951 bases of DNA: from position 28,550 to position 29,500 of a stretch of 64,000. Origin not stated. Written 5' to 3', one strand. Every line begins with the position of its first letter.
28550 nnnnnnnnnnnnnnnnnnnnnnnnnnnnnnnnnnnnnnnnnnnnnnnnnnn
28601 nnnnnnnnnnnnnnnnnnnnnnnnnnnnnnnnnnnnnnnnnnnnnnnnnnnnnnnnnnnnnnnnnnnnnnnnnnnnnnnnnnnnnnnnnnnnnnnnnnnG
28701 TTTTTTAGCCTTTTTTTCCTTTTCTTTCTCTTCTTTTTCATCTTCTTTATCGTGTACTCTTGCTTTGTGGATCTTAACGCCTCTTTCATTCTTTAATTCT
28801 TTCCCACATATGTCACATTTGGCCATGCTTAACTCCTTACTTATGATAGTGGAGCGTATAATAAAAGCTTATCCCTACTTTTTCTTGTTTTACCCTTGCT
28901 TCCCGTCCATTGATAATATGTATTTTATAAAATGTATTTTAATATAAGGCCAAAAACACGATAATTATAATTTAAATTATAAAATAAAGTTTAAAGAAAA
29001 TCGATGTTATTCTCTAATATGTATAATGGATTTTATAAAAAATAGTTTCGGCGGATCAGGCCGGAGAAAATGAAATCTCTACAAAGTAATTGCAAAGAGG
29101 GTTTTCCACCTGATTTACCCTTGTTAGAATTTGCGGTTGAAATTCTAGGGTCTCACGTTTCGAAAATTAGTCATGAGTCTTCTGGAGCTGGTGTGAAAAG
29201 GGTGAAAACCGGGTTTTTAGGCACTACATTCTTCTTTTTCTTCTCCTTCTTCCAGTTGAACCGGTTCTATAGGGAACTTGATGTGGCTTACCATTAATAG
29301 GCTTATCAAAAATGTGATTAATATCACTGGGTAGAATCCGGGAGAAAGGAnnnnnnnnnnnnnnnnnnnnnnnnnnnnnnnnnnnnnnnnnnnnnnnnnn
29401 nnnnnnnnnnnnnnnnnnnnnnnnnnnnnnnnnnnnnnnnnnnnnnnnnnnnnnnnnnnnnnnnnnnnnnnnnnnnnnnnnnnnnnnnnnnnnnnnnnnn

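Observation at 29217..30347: GNAT acetyltransferase fused to a CDP-alcohol phosphatidyltransferase; its 3' end is built from the dispersed 11-mer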

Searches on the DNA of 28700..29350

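Call 20: search_rna_families(source=window, start=28700, end=29350, threshold=evalue, max_evalue=10)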
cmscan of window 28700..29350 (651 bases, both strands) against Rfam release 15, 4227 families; matches with E-value up to 10: 2.
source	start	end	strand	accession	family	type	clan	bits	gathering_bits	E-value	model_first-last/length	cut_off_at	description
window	29254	29304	-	RF02824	LPR10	Gene; sRNA;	-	18.2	69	1.3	1-94/94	no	Legionella RNA 10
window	29201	29243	+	RF02721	sca_ncR26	Gene; snRNA; snoRNA; scaRNA;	-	17.5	37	5.8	1-68/68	no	Small Cajal body specific RNA ncR26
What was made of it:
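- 28827..29216 (-): A 390-nt non-coding gap between the fusion gene and the downstream zinc-ribbon/TM gene (28047-28826). The first ~190 nt have conserved blocks. The last ~200 nt are AT-rich and promoter-like. No Rfam match (call 20).
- Tried and rejected: The gap after the gene was tested for a known RNA family, with no hit (Rfam, call 20).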
